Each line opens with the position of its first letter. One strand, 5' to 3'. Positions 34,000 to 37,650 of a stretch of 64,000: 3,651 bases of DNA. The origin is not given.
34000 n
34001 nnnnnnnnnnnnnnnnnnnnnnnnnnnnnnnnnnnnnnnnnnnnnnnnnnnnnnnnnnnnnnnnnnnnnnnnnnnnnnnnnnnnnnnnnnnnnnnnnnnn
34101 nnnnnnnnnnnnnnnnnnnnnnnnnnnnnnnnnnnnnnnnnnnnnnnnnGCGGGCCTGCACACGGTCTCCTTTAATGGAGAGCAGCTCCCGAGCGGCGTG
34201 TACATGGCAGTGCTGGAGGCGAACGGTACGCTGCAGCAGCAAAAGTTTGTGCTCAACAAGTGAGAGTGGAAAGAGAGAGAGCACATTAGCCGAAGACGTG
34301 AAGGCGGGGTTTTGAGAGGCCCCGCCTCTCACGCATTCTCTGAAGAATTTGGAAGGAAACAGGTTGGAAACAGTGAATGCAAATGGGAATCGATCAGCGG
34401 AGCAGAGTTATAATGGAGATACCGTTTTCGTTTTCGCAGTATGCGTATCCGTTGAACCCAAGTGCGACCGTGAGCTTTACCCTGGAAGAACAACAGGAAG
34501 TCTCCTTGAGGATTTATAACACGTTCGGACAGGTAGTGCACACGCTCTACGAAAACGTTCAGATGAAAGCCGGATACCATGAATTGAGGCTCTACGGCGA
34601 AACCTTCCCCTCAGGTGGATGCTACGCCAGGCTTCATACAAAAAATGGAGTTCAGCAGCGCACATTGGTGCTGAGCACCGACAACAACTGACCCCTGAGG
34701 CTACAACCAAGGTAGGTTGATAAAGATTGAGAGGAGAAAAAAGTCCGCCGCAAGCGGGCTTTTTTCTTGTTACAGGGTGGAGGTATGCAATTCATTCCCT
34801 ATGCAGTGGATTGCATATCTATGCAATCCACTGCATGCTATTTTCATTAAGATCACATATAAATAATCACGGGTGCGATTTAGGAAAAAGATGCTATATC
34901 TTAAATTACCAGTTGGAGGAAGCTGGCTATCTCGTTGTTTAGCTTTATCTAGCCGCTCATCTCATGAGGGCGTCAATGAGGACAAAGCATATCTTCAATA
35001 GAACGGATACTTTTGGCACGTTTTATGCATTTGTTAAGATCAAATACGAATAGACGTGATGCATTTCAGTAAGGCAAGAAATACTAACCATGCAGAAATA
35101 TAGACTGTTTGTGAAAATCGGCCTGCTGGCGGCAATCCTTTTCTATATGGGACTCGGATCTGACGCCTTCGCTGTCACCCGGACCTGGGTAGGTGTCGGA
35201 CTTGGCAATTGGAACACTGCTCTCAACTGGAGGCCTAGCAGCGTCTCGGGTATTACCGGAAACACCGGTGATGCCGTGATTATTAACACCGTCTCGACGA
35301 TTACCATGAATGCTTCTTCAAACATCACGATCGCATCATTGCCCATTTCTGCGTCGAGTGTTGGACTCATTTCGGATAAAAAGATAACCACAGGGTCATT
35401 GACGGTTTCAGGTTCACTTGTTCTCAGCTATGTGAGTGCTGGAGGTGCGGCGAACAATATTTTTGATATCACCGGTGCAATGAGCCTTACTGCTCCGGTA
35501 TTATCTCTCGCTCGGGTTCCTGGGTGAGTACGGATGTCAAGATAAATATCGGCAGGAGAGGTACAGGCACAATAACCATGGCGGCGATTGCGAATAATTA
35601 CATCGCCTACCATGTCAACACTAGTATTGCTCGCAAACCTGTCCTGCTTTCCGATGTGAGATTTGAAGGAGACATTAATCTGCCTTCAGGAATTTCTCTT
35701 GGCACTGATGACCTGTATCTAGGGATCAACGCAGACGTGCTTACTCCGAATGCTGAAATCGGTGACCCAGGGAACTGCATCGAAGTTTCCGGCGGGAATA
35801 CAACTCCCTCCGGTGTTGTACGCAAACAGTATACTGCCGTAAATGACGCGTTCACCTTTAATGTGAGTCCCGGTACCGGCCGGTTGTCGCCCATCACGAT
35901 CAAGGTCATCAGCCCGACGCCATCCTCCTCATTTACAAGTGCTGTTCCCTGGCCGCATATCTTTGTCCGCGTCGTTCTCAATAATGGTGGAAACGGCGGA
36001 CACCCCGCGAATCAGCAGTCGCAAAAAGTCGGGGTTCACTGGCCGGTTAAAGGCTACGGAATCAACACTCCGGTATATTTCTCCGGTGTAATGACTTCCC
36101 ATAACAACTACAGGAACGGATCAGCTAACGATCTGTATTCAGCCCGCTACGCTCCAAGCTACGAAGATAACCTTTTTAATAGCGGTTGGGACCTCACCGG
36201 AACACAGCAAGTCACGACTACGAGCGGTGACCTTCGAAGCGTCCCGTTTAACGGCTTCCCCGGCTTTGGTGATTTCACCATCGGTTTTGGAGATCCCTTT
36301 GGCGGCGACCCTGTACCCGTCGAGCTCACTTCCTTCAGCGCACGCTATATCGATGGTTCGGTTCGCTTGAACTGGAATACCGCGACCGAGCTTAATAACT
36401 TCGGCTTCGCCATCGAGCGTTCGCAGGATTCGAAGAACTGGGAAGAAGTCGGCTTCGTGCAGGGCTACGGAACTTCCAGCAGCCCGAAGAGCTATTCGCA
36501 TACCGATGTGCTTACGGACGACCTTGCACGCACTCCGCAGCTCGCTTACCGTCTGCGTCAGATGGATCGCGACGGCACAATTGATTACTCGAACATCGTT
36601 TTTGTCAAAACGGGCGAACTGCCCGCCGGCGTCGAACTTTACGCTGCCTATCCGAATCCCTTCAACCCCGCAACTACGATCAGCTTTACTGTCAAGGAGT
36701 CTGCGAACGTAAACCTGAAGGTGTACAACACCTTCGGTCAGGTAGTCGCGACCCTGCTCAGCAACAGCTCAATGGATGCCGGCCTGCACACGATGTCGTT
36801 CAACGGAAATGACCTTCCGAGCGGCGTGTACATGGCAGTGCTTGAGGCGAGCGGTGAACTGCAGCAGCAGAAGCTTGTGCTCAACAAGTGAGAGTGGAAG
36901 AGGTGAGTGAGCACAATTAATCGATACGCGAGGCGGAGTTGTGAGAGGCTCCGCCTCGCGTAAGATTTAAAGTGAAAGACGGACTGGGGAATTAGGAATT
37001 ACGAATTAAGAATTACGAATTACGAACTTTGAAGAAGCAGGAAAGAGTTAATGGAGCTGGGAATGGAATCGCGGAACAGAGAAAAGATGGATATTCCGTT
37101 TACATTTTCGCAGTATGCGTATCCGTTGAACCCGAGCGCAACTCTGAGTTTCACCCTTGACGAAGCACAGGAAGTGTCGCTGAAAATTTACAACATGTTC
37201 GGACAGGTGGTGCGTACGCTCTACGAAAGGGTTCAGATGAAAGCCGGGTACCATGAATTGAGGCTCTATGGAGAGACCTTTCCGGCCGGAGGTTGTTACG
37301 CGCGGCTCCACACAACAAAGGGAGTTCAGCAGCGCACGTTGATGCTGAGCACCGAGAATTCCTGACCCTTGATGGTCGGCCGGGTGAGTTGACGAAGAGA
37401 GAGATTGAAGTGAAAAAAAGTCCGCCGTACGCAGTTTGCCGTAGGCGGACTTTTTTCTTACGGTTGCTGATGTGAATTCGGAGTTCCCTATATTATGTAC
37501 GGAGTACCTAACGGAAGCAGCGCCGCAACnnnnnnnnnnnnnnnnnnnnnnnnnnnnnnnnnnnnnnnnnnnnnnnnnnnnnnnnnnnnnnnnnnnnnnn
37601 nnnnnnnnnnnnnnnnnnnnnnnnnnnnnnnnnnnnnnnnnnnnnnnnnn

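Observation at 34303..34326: A covarying RNA stem-loop between each cargo gene and its CTD minigene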

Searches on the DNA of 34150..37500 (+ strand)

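Call 32: search_rna_families(source=window, start=34150, end=37500, threshold=evalue, max_evalue=5)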
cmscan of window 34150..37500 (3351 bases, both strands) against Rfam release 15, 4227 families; matches with E-value up to 5: 7.
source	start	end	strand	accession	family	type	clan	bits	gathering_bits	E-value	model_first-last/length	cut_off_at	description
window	34734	34826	-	RF00506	Thr_leader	Cis-reg; leader;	-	26.5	55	0.048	1-118/118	no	Threonine operon leader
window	37326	37460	+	RF02713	MCS4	Gene; sRNA;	-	23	56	3.3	1-123/123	no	Mycoplasma sRNA MCS4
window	34701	34768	+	RF00506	Thr_leader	Cis-reg; leader;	-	22.8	55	0.35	1-118/118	no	Threonine operon leader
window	36916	36993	+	RF02226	sX7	Gene; sRNA;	-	18.9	55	1.7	1-95/95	no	Xanthomonas sRNA sX7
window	34663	34767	+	RF00513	Trp_leader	Cis-reg; leader;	-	18.2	41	3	1-100/100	no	Tryptophan operon leader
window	34802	34835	-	RF03549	mir-15_2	Gene; miRNA;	-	18.1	80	4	8-47/56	no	mir-15_2 microRNA precursor family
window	35292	35343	-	RF01129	sR44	Gene; snRNA; snoRNA; CD-box;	-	16.6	45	0.74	1-55/55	no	Small nucleolar RNA sR44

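Call 50: search_rna_families(sources=[L028, L032, L034, L027, L007], threshold=gathering)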
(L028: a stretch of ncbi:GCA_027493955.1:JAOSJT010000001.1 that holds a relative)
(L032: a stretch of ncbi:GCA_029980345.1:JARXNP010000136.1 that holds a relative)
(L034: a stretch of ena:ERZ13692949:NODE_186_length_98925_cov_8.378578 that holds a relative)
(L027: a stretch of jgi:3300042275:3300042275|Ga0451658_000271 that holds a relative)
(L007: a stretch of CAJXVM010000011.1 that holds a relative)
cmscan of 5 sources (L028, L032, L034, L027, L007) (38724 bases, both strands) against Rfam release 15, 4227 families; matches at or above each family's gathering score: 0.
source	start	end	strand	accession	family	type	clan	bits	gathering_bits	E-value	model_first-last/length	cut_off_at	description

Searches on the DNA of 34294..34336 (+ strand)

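Call 22: build_rna_model(alignment_id=A4, structure=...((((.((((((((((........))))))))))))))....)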
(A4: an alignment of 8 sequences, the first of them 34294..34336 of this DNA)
Model R1 built from alignment A4 (8 sequences, 44 columns); structure: as given.
model positions 40; base pairs 14; branch points 0; effective number of sequences 8; information 0.849 bits per position. Calibrated on 0.2 Mb of random sequence (short: E-values are rough).
structure used (alignment columns):
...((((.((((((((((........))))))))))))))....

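Call 23: search_with_rna_model(model_id=R1, sources=[window, L001, L002, L003, L004, L005, L006, L007, L008, L009, L010, L011, L012], max_evalue=10, make_alignment=true, show_alignments=0)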
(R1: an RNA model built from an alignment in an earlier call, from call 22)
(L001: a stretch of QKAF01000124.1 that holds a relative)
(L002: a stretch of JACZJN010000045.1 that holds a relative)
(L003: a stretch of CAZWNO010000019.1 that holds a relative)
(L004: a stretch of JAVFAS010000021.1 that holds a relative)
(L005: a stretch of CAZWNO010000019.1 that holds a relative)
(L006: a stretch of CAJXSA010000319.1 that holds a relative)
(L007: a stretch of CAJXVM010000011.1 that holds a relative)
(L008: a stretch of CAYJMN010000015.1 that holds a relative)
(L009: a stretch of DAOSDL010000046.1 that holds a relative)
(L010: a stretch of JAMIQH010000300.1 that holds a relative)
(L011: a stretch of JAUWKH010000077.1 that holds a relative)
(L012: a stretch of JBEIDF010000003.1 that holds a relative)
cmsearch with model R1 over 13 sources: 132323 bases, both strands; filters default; matches with E-value up to 10: 26.
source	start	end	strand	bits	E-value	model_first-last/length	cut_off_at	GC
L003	2932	2971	+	43.6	3e-07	1-40/40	no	0.8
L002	2883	2921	+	42.7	4.6e-07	1-40/40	no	0.67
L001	692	731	+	41.8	7.7e-07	1-40/40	no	0.73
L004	2259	2298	+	38.2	4.9e-06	1-40/40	no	0.77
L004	4956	4994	+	37.5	6.9e-06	1-40/40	no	0.77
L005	2789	2828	+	36.9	9.7e-06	1-40/40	no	0.77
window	34293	34336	+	35.3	2.2e-05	1-40/40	no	0.61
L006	2938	2978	+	34.8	2.8e-05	1-40/40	no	0.61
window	36923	36965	+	34.3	3.8e-05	1-40/40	no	0.63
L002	2882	2920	-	32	0.00012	1-40/40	no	0.67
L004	4955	4993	-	30.9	0.00022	1-40/40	no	0.77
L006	258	297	+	29.3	0.00049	1-40/40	no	0.68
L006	258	297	-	28.9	0.0006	1-40/40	no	0.68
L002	1901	1939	+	28.5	0.00076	1-40/40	no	0.67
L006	2938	2978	-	26.9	0.0018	1-40/40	no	0.61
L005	2790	2827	-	25.1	0.0044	1-40/40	no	0.76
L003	2931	2970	-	20.1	0.059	1-40/40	no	0.8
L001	691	730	-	18.5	0.14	1-40/40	no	0.73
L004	2258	2300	-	18.3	0.15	1-40/40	no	0.79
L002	1900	1938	-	16.6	0.36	1-40/40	no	0.69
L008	2908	2948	+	14.2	1.2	1-40/40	no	0.83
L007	2110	2160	+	13.3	1.9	1-40/40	no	0.61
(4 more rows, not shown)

Alignment A5: 26 matches aligned to the model, 64 columns, each read 5' to 3' on its own strand. Consensus structure (alignment columns), stored with it:
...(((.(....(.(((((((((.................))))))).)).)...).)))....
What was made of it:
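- Tried and rejected: REP-like dispersed repeat (call 23): rejected. The covariance-model alignment (call 23) mixed both strands.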
